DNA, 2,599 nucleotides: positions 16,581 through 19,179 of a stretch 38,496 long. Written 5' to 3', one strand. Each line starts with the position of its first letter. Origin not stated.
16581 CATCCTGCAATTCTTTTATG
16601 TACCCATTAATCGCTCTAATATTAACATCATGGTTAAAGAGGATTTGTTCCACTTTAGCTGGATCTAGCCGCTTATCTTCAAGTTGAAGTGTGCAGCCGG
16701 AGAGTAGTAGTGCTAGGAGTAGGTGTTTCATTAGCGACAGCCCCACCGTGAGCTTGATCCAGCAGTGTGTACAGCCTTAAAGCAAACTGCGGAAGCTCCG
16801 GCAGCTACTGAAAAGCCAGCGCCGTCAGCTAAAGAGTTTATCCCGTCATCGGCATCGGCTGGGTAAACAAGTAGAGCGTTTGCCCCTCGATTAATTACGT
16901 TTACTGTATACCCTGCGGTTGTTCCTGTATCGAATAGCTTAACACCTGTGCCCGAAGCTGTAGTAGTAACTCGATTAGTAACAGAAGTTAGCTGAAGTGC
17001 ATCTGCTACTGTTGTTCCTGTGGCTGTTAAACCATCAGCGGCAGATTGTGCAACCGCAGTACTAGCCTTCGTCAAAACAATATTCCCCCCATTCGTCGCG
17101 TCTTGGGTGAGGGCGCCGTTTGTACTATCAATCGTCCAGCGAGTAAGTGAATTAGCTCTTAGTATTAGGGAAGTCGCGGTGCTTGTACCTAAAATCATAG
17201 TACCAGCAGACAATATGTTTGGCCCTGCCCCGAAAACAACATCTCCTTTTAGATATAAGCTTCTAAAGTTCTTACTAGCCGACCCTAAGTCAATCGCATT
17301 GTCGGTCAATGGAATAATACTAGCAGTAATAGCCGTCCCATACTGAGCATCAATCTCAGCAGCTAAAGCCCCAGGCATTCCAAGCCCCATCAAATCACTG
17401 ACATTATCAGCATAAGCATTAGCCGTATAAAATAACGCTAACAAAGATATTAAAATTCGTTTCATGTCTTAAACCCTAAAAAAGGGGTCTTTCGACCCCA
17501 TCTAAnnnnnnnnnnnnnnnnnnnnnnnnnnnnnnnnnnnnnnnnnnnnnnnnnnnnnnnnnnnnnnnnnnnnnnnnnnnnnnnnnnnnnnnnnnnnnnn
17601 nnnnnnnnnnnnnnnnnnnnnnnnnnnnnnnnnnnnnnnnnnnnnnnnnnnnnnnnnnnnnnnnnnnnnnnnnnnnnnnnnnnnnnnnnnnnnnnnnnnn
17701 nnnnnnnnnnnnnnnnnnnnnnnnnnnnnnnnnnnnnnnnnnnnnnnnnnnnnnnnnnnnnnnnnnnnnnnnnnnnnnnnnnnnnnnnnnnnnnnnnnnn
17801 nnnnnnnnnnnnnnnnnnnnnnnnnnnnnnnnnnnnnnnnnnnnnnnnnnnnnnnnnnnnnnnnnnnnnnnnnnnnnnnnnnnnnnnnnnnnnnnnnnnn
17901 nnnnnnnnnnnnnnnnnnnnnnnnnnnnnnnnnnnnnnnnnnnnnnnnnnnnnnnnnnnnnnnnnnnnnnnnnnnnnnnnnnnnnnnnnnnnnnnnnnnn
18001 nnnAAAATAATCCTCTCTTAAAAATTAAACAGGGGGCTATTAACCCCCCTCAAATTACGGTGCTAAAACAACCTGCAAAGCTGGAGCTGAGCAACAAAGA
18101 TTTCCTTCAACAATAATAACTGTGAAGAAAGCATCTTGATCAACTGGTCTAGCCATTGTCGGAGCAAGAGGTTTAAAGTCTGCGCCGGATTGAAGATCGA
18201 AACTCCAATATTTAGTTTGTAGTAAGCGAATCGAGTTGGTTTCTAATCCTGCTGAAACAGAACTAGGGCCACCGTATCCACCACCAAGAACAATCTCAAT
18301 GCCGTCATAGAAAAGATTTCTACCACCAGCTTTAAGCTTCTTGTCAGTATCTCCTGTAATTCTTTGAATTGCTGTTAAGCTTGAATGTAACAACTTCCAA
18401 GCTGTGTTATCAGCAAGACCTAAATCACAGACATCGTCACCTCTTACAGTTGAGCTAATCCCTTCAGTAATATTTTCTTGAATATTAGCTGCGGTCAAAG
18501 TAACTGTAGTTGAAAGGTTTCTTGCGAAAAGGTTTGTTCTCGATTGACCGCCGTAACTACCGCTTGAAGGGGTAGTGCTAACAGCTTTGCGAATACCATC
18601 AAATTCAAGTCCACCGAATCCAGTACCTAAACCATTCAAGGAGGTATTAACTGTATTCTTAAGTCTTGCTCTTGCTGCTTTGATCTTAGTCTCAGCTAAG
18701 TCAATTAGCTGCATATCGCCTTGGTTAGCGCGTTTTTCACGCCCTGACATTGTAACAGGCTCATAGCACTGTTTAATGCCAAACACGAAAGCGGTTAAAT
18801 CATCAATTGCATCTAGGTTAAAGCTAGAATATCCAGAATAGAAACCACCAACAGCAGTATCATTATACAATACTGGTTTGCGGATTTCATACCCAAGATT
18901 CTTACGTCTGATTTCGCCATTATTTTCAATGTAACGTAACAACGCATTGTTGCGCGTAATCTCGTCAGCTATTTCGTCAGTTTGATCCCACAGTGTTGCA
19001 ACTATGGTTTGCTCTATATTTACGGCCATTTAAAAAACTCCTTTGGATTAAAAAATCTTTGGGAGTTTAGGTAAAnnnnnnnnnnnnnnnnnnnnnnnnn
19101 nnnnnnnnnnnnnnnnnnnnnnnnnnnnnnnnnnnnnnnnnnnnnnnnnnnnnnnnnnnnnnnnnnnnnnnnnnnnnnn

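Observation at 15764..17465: Three consecutive exported proteins (signal peptide, lipoprotein, signal peptide) wedged between head and tail genes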

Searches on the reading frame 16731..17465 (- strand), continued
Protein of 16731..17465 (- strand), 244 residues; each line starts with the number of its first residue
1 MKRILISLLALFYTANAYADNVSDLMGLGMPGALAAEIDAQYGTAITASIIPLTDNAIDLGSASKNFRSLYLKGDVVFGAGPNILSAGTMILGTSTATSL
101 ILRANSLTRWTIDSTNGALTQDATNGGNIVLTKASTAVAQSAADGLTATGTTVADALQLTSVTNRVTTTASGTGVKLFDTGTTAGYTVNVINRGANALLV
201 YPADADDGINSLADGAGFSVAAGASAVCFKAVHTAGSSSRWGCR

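Call 106: find_related_loci(query=A8, collection=genome_contigs, flank=6000)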
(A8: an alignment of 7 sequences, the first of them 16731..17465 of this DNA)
Query A8 (244 aa) in genome_contigs; peptide patterns used: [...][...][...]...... (x = any residue, [..] = any of these).
37 stretches matched a pattern, but none encodes a relative of the query by tblastn (E <= 1e-3).

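Call 115: search_protein_families(library=padloc, proteins=[window:16731-17465:-], max_evalue=0.1)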
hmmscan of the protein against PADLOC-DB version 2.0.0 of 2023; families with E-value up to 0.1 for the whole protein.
window:16731-17465:- (244 aa): 0 families

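Call 116: search_protein_representatives(protein=window:16731-17465:-)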
Query: 244 residues. Proteins with E-value up to 0.001 (for the whole library): 1116; up to 1e-10: 196; up to 1e-30: 11. The best 150 are listed.
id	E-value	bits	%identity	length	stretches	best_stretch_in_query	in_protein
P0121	3.9e-145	497.3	100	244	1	1-244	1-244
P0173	9.5e-51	188.8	43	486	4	90-224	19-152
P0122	2.2e-49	184.3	58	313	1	48-244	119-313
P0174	5.9e-43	163.3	40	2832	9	121-235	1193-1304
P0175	2.4e-41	158.0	40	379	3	77-224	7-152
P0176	7.9e-39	149.8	44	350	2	50-230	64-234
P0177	8.4e-35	136.6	38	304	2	70-232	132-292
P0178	1.7e-34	135.6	40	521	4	69-218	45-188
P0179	1.9e-32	128.9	47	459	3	94-231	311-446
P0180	2.9e-31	125.1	41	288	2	54-232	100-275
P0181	4.1e-31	124.6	45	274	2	90-231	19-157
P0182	2.7e-29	118.6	38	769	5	90-229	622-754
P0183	8.6e-29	117.0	39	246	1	1-223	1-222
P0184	9.0e-29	116.9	47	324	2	43-230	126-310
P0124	1.7e-28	116.0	51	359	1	87-230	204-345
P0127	1.5e-25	106.4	43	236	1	1-228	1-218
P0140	5.2e-16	75.2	44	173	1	100-229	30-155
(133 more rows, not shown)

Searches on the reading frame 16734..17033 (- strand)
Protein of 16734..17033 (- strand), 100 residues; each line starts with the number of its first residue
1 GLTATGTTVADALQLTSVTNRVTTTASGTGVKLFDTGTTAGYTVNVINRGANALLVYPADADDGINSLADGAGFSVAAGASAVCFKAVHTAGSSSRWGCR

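Call 76: find_related_loci(query=A5, collection=viral_contigs, flank=6000)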
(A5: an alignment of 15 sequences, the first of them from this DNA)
Query A5 (100 aa) in viral_contigs; peptide patterns used: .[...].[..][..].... (x = any residue, [..] = any of these).
110 stretches matched a pattern; 94 encode a relative of the query (tblastn E <= 1e-3); the best 80 are kept; 80 distinct loci.
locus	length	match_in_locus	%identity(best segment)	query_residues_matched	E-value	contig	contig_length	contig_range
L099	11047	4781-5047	56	2-97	2e-19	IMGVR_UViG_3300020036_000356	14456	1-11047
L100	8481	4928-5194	55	2-97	3e-19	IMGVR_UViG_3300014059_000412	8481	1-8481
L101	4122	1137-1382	56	2-85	5e-17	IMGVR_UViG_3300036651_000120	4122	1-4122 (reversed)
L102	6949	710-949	58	1-82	4e-16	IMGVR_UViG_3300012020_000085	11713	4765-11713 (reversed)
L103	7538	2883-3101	61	11-85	1e-15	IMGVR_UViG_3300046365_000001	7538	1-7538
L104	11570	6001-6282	45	2-100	3e-15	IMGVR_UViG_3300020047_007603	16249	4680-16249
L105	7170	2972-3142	64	1-59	8e-15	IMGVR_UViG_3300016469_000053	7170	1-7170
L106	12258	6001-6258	47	2-97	1e-14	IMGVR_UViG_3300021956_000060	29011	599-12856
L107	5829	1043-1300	47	2-97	2e-14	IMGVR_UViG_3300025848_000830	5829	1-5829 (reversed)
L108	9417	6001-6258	47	2-97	2e-14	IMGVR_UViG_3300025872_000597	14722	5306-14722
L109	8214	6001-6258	47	2-97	2e-14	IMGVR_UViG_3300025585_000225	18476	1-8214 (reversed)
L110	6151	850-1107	46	2-97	2e-14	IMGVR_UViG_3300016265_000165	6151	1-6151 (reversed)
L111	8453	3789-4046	46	2-97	2e-14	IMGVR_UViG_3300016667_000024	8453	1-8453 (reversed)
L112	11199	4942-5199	46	2-97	4e-14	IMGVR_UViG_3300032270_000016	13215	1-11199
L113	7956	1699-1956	49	2-97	7e-14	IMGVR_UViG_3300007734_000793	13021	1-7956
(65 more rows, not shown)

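Call 85: search_solved_structures(query=A5, max_evalue=1)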
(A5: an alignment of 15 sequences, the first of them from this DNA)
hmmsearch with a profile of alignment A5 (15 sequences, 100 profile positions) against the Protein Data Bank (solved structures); distinct sequences matched with E-value up to 1: 4.
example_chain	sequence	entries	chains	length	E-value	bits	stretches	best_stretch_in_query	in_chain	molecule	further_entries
3hfq_A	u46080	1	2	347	0.25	14.5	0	29-64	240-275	uncharacterized protein lp_2219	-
3mlu_L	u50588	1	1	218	0.38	13.9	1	2-65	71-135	Human monoclonal anti-HIV-1 gp120 V3 antibody 2557 Fab light chain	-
3mlv_L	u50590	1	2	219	0.38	13.9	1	2-65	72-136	Human monoclonal anti-HIV-1 gp120 V3 antibody 2557 Fab light chain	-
9oh5_A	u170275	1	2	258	0.39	13.9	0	24-86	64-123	MS2 CPM58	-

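Call 107: find_related_loci(query=A5, collection=genome_contigs, flank=5000)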
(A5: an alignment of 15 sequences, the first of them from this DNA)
Query A5 (100 aa) in genome_contigs; peptide patterns used: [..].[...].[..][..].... (x = any residue, [..] = any of these).
39 stretches matched a pattern, but none encodes a relative of the query by tblastn (E <= 1e-3).

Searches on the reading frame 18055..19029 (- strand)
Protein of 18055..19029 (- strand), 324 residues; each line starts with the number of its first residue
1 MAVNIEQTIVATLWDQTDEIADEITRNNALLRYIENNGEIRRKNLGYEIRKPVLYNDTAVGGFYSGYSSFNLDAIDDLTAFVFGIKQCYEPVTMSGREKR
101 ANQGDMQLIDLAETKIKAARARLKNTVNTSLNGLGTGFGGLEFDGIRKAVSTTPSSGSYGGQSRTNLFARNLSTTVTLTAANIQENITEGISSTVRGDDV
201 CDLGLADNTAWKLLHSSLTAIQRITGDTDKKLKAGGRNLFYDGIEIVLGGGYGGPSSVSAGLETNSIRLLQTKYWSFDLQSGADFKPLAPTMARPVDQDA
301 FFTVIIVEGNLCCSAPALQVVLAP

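Call 5: search_protein_families(library=phrogs, proteins=[window:18055-19029:-], max_evalue=0.01)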
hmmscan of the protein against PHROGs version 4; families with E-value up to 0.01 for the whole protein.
window:18055-19029:- (324 aa): 1 family
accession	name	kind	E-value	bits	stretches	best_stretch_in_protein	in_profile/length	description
phrog_9953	-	head and packaging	4.6e-56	191.6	1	2-323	6-327/329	major head protein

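Call 6: search_protein_families(library=pfam, proteins=[window:18055-19029:-], max_evalue=0.1)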
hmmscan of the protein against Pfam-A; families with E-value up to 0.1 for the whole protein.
window:18055-19029:- (324 aa): 0 families

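Call 51: find_related_loci(query=window:18055-19029:-, collection=viral_contigs, flank=8000)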
Query window:18055-19029:- (324 aa) in viral_contigs; peptide patterns used: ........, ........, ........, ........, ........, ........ (x = any residue, [..] = any of these).
5 stretches matched a pattern; 2 encode a relative of the query (tblastn E <= 1e-3); 2 distinct loci.
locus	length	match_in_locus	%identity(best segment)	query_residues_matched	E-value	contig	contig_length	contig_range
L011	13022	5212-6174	86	4-324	0e+0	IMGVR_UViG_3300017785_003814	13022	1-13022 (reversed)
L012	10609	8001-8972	86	1-324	0e+0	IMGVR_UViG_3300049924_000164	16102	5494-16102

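Call 62: search_dna_similar(query=window:18055-19029:-, collection=phages, mode=protein, max_rows=30, max_evalue=0.00001)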
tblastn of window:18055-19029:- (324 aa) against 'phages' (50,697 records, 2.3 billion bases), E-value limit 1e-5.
Records with a match: 51; places in all: 51; records where one place covers at least 80% of the query: 49.
Best place of each record, by identity: <60% 51.
By first word of the organism name: Brucella 41; Myxococcus 3; Bacteriophage 2; Bradyrhizobium 1; Stenotrophomonas 1; Ruegeria 1; Microcystis 1; TM7 1.
By host as written in the record: Brucella abortus S19 14; Brucella sp. 6; Brucella abortus 141 5; Brucella abortus 4; Myxococcus xanthus strain DK883 2; - 2; Brucella melitensis 16M 2; Brucella abortus 544 2; and 13 more.
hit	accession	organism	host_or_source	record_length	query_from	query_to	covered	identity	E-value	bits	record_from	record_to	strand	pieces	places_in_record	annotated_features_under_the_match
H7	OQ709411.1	Myxococcus phage Mx9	Myxococcus xanthus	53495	4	319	98%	32.9%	4e-41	158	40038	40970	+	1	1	putative major capsid protein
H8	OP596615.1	Bradyrhizobium phage ppBjS10J-1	Bradyrhizobium japonicum S10J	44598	4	322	98%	31.3%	4e-34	138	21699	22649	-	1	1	major capsid protein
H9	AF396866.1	Myxococcus phage Mx8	Myxococcus xanthus strain DK883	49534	4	319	98%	31.3%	3e-37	147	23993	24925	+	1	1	major virion structural protein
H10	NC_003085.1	Myxococcus phage Mx8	Myxococcus xanthus strain DK883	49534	4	319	98%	31.3%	3e-37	147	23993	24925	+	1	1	major head protein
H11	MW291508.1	Stenotrophomonas phage BUCT555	Stenotrophomonas maltophilia 1207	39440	4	319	98%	30.4%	8e-33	134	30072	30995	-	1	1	major capsid protein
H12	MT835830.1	Bacteriophage sp.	human fecal samples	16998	3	322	99%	29.1%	1e-25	113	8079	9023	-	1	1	record has no annotation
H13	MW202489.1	Bacteriophage sp.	Manatee Spring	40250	7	324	98%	28.7%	3e-21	100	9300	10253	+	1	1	major virion structural protein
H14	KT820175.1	Ruegeria phage 45A6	Ruegeria mobilis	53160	4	322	98%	27.5%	2e-15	83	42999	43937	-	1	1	hypothetical protein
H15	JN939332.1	Brucella phage Pr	Brucella melitensis 16M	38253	4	316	97%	26.9%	6e-20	96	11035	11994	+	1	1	major head protein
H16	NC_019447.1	Brucella phage Pr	Brucella melitensis 16M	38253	4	316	97%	26.9%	6e-20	96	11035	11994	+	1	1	major head protein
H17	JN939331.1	Brucella phage Tb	Brucella abortus 544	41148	4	316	97%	26.9%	6e-20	96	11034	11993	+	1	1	major head protein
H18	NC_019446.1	Brucella phage Tb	Brucella abortus 544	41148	4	316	97%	26.9%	6e-20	96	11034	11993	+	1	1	major head protein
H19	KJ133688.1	Brucella phage 02_19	Brucella abortus S19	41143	4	316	97%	26.9%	7e-20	96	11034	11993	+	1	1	major head protein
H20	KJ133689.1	Brucella phage 02_141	Brucella abortus 141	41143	4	316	97%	26.9%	7e-20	96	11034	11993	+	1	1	major head protein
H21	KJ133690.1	Brucella phage 11sa_19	Brucella abortus S19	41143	4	316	97%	26.9%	7e-20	96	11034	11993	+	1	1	major head protein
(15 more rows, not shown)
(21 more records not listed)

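Call 64: get_annotated_region(hit=H11, flank=7000)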
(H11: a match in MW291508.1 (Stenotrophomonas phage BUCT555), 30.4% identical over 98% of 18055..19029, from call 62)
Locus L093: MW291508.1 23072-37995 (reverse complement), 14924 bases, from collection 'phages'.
description: Stenotrophomonas phage BUCT555, complete genome.
organism: Stenotrophomonas phage BUCT555 (NCBI taxid 2796513)
taxonomy: Viruses; Duplodnaviria; Heunggongvirae; Uroviricota; Caudoviricetes
host: Stenotrophomonas maltophilia 1207; source: hospital sewage; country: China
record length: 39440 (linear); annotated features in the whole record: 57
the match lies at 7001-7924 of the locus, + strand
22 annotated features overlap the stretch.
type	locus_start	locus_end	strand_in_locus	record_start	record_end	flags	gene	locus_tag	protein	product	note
CDS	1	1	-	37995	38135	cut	-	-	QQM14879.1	hypothetical protein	-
CDS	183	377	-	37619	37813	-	-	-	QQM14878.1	hypothetical protein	-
CDS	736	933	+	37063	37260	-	-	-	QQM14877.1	hypothetical protein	-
CDS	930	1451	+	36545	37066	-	-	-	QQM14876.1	terminase small subunit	-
CDS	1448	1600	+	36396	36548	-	-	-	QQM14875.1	hypothetical protein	-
CDS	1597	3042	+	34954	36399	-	-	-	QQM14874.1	terminase large subunit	-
CDS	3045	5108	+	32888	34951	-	-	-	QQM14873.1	hypothetical protein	-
CDS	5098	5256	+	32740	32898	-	-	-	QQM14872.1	hypothetical protein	-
CDS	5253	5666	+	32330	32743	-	-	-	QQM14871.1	hypothetical protein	-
CDS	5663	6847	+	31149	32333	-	-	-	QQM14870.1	hypothetical protein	-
CDS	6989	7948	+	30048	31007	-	-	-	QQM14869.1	major capsid protein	-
CDS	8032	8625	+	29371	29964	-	-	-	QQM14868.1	hypothetical protein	-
CDS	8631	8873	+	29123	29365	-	-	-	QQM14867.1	hypothetical protein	-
CDS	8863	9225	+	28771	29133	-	-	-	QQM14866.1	hypothetical protein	-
CDS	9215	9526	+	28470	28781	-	-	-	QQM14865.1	putative holin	-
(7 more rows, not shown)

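Call 65: get_annotated_region(hit=H13, flank=7000)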
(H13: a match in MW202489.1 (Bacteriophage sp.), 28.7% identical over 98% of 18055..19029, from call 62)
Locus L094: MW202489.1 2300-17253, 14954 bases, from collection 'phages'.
description: Bacteriophage sp. isolate ctMlz233, complete genome.
organism: Bacteriophage sp. (NCBI taxid 38018)
taxonomy: Viruses
host: -; source: Manatee Spring; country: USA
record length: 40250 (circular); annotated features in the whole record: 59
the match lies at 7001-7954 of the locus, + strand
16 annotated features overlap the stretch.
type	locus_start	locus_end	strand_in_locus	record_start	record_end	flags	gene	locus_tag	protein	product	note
CDS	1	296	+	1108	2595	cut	-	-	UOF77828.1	large subunit terminase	-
CDS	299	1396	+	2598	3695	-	-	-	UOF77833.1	hypothetical protein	-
CDS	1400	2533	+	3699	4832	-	-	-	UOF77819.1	phoD-like phosphatase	-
CDS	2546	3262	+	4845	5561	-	-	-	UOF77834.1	hypothetical protein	-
CDS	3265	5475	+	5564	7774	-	-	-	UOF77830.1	portal protein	-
CDS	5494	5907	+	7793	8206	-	-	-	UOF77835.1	hypothetical protein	-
CDS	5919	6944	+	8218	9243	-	-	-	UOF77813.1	p47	-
CDS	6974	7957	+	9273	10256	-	-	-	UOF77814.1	major virion structural protein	-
CDS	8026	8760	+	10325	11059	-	-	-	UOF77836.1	hypothetical protein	-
CDS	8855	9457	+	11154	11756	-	-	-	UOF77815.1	p50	-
CDS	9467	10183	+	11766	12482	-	-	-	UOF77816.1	putative tail tubular protein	-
CDS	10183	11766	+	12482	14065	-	-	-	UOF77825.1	phage stabilization protein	-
CDS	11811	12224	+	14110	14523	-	-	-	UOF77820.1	acetyltransferase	-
CDS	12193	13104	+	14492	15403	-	-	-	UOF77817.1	structural protein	-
CDS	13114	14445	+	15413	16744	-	-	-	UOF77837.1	hypothetical protein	-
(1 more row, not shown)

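Call 66: get_annotated_region(hit=H17, flank=7000)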
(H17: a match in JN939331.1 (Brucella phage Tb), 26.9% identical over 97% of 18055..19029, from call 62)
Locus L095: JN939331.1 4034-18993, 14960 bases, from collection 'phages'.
description: Brucella phage Tb, complete genome.
organism: Brucella phage Tb (NCBI taxid 1133292)
taxonomy: Viruses; Duplodnaviria; Heunggongvirae; Uroviricota; Caudoviricetes; Perisivirus; Perisivirus Tb
host: Brucella abortus 544; source: -; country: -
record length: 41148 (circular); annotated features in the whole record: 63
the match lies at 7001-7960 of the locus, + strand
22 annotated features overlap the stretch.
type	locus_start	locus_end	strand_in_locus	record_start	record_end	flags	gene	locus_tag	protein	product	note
CDS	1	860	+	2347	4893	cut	-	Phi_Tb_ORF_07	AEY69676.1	putative terminase large subunit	intein present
CDS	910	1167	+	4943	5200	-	-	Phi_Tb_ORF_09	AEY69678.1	hypothetical protein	-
CDS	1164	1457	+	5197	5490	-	-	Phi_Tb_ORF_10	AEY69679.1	hypothetical protein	-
CDS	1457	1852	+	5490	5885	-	-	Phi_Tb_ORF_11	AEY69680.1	hypothetical protein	-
regulatory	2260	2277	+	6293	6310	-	-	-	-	terminator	terminator_1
CDS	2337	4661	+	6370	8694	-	-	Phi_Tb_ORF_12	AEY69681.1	putative portal protein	-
CDS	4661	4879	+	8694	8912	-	-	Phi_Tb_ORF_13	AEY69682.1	hypothetical protein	-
CDS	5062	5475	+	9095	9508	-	-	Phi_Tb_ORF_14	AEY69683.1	hypothetical protein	-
CDS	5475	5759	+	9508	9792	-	-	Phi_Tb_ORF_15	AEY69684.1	hypothetical protein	-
CDS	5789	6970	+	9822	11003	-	-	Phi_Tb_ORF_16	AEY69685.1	structural protein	-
CDS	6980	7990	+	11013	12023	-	-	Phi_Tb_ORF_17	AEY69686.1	major head protein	-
CDS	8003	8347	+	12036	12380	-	-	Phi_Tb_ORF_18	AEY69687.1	hypothetical protein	-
regulatory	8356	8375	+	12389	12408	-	-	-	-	terminator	terminator_2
CDS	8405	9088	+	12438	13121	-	-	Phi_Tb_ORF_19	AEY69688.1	hypothetical protein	-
regulatory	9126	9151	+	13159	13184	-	-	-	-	terminator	terminator_3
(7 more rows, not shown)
